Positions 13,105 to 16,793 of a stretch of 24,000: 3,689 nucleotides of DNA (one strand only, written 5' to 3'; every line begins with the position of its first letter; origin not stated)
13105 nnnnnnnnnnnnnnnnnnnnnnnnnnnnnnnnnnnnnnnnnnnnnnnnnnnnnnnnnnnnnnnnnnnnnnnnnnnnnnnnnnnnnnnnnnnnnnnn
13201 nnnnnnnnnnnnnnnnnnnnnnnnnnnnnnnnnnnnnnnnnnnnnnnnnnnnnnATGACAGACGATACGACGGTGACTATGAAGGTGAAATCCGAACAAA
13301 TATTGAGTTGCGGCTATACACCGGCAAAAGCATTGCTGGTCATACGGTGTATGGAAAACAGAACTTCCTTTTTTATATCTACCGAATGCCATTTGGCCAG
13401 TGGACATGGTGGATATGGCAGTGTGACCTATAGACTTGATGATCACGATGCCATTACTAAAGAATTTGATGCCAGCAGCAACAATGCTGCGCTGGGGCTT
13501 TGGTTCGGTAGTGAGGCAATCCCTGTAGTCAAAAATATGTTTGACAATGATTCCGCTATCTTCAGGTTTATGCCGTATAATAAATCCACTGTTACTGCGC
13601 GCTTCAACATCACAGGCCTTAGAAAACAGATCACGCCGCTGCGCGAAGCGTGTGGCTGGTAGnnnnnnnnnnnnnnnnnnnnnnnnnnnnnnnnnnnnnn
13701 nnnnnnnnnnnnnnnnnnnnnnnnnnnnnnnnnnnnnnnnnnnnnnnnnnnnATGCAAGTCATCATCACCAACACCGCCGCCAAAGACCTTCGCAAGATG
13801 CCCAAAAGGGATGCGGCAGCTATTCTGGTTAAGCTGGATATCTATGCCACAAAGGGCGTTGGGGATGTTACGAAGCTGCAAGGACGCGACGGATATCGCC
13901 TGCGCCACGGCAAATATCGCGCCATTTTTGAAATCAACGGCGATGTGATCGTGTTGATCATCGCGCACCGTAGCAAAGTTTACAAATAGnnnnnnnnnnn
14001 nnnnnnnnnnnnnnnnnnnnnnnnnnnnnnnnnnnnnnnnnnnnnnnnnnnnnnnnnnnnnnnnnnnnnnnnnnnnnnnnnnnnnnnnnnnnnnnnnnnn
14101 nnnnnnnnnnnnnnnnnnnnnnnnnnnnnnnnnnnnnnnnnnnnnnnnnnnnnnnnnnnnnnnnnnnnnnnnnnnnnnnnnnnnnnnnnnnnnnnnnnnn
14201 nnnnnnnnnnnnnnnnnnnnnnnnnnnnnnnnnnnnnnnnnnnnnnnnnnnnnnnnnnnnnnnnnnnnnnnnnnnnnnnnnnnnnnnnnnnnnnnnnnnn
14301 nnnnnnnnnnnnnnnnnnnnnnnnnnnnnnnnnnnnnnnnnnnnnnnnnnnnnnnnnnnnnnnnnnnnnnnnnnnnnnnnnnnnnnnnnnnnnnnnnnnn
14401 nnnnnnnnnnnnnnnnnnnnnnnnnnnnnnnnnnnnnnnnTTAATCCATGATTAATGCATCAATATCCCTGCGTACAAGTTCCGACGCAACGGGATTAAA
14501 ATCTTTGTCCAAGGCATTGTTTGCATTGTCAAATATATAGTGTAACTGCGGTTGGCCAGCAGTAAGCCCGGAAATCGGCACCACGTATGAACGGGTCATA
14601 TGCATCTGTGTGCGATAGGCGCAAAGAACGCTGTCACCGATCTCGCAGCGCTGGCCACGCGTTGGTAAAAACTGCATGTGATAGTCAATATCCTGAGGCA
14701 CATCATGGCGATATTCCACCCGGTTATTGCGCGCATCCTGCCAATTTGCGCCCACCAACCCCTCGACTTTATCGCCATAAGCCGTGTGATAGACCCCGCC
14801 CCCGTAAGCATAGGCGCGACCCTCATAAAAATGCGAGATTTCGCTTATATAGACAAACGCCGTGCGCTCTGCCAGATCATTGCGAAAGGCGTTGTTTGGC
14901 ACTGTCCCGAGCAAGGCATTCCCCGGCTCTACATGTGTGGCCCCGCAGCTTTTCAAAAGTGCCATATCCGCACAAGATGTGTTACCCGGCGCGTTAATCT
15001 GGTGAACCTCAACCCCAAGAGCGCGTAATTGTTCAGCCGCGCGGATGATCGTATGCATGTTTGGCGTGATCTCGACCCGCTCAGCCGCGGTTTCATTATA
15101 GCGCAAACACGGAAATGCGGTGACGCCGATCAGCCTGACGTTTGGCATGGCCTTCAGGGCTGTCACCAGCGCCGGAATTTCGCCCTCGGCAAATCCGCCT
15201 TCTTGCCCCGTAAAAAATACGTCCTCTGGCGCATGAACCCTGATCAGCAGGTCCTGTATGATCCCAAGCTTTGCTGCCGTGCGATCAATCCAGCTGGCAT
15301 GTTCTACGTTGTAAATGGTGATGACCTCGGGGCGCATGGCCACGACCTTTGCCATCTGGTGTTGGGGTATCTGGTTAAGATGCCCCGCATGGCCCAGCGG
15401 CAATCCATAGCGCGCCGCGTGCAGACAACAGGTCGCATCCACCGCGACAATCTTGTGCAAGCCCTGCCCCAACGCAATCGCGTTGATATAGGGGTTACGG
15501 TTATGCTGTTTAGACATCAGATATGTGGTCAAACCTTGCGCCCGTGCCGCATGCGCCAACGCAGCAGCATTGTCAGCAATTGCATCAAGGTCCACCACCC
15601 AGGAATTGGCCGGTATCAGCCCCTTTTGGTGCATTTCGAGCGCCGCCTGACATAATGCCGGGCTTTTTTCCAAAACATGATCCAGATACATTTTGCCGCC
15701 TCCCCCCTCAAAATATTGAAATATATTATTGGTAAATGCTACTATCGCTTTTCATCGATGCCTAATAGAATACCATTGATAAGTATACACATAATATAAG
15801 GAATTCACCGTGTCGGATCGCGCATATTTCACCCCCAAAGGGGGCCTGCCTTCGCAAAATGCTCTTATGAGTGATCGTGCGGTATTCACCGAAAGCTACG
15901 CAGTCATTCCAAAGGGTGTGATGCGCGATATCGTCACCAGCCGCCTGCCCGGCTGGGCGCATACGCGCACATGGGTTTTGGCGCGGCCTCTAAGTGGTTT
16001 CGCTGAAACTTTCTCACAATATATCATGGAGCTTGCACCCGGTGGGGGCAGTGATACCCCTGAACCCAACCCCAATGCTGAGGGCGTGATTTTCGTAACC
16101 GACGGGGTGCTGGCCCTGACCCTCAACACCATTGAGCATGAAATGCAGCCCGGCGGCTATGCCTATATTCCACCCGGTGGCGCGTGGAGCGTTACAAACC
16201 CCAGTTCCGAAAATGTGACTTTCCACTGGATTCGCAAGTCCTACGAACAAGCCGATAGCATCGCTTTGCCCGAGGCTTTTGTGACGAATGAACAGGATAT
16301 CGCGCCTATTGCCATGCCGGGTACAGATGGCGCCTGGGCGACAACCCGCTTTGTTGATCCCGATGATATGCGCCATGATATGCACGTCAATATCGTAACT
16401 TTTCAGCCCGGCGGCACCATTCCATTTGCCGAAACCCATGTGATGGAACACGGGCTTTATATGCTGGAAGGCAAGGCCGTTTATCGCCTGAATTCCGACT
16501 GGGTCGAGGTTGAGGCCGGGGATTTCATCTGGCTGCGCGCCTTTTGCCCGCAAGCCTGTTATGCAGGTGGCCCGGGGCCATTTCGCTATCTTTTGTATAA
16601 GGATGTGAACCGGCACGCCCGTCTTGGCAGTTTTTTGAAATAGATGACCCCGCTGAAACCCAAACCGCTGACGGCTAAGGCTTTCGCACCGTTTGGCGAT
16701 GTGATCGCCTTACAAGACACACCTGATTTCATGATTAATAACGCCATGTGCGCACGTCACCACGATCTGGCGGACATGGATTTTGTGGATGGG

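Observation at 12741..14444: Integrase-less mini-island in the 3' end of the PLP-decarboxylase gene, bounded by diverged duplicate gene tails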

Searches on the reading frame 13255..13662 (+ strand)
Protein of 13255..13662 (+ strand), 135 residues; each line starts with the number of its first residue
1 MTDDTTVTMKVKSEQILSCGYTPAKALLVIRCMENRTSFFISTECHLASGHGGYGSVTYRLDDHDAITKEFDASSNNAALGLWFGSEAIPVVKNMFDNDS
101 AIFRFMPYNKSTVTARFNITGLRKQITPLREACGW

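Call 6: search_protein_families(library=pfam, proteins=[window:13255-13662:+], max_evalue=0.01)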
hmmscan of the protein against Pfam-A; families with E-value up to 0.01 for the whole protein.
window:13255-13662:+ (135 aa): 1 family
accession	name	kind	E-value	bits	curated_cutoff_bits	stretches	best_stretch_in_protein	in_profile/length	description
PF11319.13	VasI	-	5e-12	46.3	26.5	1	20-135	76-184/184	Type VI secretion system VasI, EvfG, VC_A0118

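Call 7: search_protein_families(library=ncbifam, proteins=[window:13255-13662:+], max_evalue=0.01)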
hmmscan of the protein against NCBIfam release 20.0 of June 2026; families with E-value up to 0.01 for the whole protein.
window:13255-13662:+ (135 aa): 1 family
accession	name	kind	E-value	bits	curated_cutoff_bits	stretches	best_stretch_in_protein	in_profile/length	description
TIGR03360.1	VI_minor_1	equivalog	9.5e-06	25.6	124.2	1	18-135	76-187/187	type VI secretion system-associated protein VasI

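Call 27: find_homologous_proteins(query=window:13255-13662:+, max_evalue=0.00001)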
Query window:13255-13662:+ (135 aa): 18 proteins with E <= 0.00001 among 23 candidates.
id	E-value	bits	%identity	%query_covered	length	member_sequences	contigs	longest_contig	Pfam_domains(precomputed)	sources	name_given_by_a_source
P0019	1.8e-86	305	100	100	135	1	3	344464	PF11319.14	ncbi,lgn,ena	ncbi:MAG: type VI secretion system-associated protein TagO [Paracoccaceae bacterium]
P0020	3.1e-49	184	61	100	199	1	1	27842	PF11319.14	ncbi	-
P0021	5.1e-41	158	54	99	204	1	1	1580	PF11319.14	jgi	-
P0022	1.3e-40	156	55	99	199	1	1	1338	PF11319.14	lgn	-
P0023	6.6e-40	154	53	99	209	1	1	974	PF11319.14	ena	-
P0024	2.8e-39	152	53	99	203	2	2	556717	PF11319.14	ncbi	-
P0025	3.7e-38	148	52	99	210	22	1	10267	PF11319.14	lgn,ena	-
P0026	5.2e-38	148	53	99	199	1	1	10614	PF11319.14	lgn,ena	-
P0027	1.3e-36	144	52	99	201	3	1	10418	PF11319.14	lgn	-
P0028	3.1e-36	142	51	99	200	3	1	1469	PF11319.14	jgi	jgi:type VI secretion system protein VasI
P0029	1.8e-35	140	50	100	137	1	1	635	PF11319.14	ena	-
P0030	3.1e-35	139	56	84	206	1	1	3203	PF11319.14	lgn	-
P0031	8.9e-35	138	48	99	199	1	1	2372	PF11319.14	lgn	-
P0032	1.5e-31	127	47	100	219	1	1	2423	PF11319.14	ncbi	-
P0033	3.5e-31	126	59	71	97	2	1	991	PF11319.14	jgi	jgi:type VI secretion system protein VasI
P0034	1.4e-30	124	44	100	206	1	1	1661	PF11319.14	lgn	-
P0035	7.5e-30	122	46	100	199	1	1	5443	PF11319.14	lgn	-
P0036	1.8e-14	72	38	81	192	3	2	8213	PF11319.14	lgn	-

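Call 28: find_encoding_contigs(protein=P0020, flank=8000, max_places=3)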
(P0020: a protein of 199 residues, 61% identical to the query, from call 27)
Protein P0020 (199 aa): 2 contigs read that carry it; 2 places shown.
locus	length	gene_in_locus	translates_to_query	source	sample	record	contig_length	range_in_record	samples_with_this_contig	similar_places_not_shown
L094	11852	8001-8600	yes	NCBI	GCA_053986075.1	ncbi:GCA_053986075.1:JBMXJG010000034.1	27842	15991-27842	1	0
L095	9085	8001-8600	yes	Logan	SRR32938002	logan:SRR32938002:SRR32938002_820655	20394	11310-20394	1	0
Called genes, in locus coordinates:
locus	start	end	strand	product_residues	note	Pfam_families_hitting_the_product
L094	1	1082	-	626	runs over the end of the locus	PF05136:Phage_portal_2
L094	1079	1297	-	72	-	PF02831:gpW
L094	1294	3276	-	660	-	PF05876:GpA_ATPase, PF20454:GpA_nuclease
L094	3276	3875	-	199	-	-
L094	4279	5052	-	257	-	-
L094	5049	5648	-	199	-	-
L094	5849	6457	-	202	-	-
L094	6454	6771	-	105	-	-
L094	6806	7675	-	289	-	PF09669:Phage_pRha, PF03374:ANT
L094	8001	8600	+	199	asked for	PF11319:VasI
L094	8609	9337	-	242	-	PF01555:N6_N4_Mtase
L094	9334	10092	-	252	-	PF01527:HTH_Tnp_1 (faint), PF08281:Sigma70_r4_2 (faint), PF13384:HTH_23 (faint), PF13518:HTH_28 (faint), PF13551:HTH_29 (faint), PF06056:Terminase_5 (faint)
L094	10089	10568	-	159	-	PF09152:DUF1937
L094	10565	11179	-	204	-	-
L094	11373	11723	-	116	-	-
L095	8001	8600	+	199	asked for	PF11319:VasI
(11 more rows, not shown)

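Call 29: find_encoding_contigs(protein=P0024, flank=8000, max_places=3)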
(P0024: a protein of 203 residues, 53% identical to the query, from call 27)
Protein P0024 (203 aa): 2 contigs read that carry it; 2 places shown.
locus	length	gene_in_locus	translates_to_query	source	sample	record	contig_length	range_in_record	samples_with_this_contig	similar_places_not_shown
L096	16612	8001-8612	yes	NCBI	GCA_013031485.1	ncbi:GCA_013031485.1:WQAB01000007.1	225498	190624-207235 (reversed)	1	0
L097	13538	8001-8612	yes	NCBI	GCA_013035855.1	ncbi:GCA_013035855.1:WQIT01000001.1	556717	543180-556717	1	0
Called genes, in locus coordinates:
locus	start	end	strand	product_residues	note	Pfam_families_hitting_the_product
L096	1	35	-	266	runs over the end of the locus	PF01678:DAP_epimerase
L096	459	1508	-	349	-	PF00589:Phage_integrase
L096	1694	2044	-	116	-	-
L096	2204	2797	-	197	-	PF00239:Resolvase, PF13384:HTH_23 (weak), PF13518:HTH_28 (faint)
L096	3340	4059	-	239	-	PF03567:Sulfotransfer_2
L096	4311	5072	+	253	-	-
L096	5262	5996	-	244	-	-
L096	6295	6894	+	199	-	-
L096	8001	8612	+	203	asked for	PF11319:VasI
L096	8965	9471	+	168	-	-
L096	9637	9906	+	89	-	-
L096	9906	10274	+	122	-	-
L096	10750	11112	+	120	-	PF21648:M1E1E6-like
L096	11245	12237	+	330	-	-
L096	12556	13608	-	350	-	PF13481:AAA_25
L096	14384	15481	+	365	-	PF01408:GFO_IDH_MocA, PF02894:GFO_IDH_MocA_C, PF22725:GFO_IDH_MocA_C3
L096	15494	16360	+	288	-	-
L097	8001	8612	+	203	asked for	PF11319:VasI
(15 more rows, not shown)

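Call 47: find_related_loci(query=A4, collection=viral_contigs, flank=10000)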
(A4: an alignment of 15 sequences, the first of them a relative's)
Query A4 (199 aa) in viral_contigs; peptide patterns used: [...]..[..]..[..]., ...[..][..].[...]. (x = any residue, [..] = any of these).
64 stretches matched a pattern; 31 encode a relative of the query (tblastn E <= 1e-3); 31 distinct loci.
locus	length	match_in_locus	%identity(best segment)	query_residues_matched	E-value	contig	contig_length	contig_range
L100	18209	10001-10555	56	16-199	1e-65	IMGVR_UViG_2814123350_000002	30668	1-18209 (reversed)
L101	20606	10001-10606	49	1-199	4e-57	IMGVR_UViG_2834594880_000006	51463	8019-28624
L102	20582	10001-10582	44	9-199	2e-55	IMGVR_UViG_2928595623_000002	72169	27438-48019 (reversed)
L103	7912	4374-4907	47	22-199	1e-52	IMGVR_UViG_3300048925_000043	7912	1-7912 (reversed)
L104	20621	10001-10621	46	1-199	6e-52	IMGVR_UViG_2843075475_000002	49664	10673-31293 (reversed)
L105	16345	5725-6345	46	1-199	3e-51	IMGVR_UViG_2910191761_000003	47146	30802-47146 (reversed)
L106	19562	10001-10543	58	19-199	2e-67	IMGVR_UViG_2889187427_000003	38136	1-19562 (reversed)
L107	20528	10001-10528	45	20-199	8e-45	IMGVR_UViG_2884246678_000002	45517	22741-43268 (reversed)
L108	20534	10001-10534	43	18-199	2e-41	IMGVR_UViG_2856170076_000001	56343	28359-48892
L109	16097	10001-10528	40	20-199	1e-40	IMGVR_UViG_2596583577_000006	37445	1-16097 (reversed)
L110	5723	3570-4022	46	54-199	2e-38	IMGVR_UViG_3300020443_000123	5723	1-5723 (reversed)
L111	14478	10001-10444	47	56-199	2e-37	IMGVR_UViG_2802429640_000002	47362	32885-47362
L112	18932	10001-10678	34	3-199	6e-33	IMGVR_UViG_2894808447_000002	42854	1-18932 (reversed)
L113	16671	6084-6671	35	2-199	1e-32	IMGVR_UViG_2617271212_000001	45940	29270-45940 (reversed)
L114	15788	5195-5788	34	1-199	9e-33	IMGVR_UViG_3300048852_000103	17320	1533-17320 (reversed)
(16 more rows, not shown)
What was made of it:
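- On VasI/TagO (PF11319), type VI secretion accessory protein: Homologues sit in prophages and islands (calls 28, 29, 47).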

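Call 50: search_protein_families(library=phrogs, proteins=[window:13255-13662:+], max_evalue=0.001)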
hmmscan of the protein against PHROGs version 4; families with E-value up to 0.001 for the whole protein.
window:13255-13662:+ (135 aa): 1 family
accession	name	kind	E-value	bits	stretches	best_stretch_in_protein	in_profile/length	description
phrog_1848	-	unknown function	2.1e-29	103.4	1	1-135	37-165/166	-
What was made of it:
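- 13097..13662 (+): VasI/TagO-like gene, now a pseudogene. A 40-nt internal deletion at 13180|13181 removes the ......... motif and shifts the frame, leaving ORFs 13097-13225 and 13255-13662. Pfam PF11319, E=5e-12 (call 6). phrog_1848, E=2e-29 (call 50).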

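Call 51: search_protein_families(library=padloc, proteins=[window:13255-13662:+], max_evalue=0.001)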
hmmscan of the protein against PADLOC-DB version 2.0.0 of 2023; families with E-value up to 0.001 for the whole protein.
window:13255-13662:+ (135 aa): 0 families

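Call 77: search_protein_families(library=pfam, proteins=[L096:462-1508:-], max_evalue=0.001)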
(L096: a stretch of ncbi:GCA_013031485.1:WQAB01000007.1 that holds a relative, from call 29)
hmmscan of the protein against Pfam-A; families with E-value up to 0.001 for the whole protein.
L096:462-1508:- (349 aa): 1 family
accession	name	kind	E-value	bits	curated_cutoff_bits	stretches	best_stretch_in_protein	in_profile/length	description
PF00589.27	Phage_integrase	-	6.7e-21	75.3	27.1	1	174-334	9-170/172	Phage integrase family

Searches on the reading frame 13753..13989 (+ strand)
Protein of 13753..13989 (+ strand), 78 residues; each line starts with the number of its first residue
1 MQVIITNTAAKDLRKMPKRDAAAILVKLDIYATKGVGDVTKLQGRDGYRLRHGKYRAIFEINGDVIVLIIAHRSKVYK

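Call 6: search_protein_families(library=pfam, proteins=[window:13753-13989:+], max_evalue=0.01)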
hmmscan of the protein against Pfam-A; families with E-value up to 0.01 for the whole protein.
window:13753-13989:+ (78 aa): 1 family
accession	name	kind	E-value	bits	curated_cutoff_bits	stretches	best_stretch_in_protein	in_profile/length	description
PF05016.21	ParE_toxin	-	2.8e-07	31.4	23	1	3-77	1-89/89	ParE toxin of type II toxin-antitoxin system, parDE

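Call 7: search_protein_families(library=ncbifam, proteins=[window:13753-13989:+], max_evalue=0.01)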
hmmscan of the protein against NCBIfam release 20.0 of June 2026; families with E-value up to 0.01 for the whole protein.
window:13753-13989:+ (78 aa): 0 families

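Call 50: search_protein_families(library=phrogs, proteins=[window:13753-13989:+], max_evalue=0.001)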
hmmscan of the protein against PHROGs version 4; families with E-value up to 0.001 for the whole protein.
window:13753-13989:+ (78 aa): 1 family
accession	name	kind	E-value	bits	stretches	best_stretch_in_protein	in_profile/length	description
phrog_1213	-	moron, auxiliary metabolic gene and host takeover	5.1e-13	50.4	1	1-78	3-88/88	RelE-like toxin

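Call 51: search_protein_families(library=padloc, proteins=[window:13753-13989:+], max_evalue=0.001)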
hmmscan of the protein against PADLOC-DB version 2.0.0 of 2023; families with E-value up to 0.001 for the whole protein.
window:13753-13989:+ (78 aa): 0 families

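Call 89: search_solved_structures(query=window:13753-13989:+, max_evalue=1)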
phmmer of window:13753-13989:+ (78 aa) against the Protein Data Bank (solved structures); distinct sequences matched with E-value up to 1: 5.
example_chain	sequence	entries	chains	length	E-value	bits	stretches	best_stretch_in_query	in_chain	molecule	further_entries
3bpq_B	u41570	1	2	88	0.00028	24.3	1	1-77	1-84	Toxin RelE3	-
3g5o_B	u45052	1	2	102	0.0017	21.9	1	4-78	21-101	Uncharacterized protein Rv2866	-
9g12_A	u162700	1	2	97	0.017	18.7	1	3-77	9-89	Toxin RelE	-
1wmi_A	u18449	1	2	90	0.043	17.4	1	8-70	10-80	hypothetical protein PHS013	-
6zj3_Sg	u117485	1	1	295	0.29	14.8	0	14-63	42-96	Ribosomal protein eSEug1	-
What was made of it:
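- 13753..13989 (+): RelE/ParE-superfamily toxin, 78 aa, with an intact reading frame. Nearest solved structures are RelE3 and RelE (call 89).
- On Type II toxin-antitoxin, RelE/ParE toxin with Xre-HTH antitoxin: PDB RelE3, E=3e-4 (call 89).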

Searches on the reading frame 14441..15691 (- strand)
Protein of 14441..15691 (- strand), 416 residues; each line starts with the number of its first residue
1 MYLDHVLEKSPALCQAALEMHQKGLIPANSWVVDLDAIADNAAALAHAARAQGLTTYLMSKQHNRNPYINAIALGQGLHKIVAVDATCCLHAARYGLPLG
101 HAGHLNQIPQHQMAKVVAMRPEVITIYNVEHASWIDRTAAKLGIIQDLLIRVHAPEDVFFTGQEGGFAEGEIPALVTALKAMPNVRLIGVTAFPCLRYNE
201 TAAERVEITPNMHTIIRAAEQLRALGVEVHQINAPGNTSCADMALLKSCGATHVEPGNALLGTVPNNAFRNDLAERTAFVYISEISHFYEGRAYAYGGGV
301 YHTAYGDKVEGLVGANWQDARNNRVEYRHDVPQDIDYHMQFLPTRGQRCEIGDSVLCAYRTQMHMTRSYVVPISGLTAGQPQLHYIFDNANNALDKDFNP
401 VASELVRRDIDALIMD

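Call 6: search_protein_families(library=pfam, proteins=[window:14441-15691:-], max_evalue=0.01)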
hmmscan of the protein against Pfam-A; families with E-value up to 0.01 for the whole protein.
window:14441-15691:- (416 aa): 3 families
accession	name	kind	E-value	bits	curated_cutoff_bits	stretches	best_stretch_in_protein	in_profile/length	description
PF21279.3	YhfX-like_C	-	5.9e-22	78.5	27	1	280-383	1-97/97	YhfX-like, C-terminal domain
PF01168.26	Ala_racemase_N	-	5.6e-10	39.7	24.1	1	33-264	1-219/220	Alanine racemase, N-terminal domain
PF23870.1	DUF7225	-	0.0089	16.2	27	0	275-316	55-96/103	Domain of unknown function (DUF7225)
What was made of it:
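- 14441..15691 (-): Convergent yhfX-like gene, the native right flank of the insertion site. Pfam YhfX-like_C and Ala_racemase_N (call 6).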

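Call 7: search_protein_families(library=ncbifam, proteins=[window:14441-15691:-], max_evalue=0.01)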
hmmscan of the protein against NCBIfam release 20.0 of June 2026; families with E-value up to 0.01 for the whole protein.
window:14441-15691:- (416 aa): 0 families

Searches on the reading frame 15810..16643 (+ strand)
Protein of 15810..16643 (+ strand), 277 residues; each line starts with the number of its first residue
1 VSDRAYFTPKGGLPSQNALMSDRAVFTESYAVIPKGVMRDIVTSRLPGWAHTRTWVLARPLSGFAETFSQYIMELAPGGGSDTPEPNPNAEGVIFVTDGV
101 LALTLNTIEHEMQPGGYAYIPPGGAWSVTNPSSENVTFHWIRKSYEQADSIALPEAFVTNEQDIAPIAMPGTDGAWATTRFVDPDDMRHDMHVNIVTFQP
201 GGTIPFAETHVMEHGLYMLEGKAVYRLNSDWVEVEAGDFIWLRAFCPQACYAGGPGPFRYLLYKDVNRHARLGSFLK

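Call 6: search_protein_families(library=pfam, proteins=[window:15810-16643:+], max_evalue=0.01)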
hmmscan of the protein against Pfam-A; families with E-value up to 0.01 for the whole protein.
window:15810-16643:+ (277 aa): 4 families
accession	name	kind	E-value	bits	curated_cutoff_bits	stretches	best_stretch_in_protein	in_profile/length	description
PF07883.17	Cupin_2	-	2.5e-21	75.6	27.2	2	72-141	2-69/70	Cupin domain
PF05899.18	Cupin_3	-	1.2e-07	31.8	23.5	1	64-145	3-74/74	EutQ-like cupin domain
PF02311.25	AraC_binding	-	6.1e-07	29.7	21.1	0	217-261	28-72/135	AraC-like ligand binding domain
PF00190.28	Cupin_1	-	2.9e-05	24.1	22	1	72-151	37-123/151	Cupin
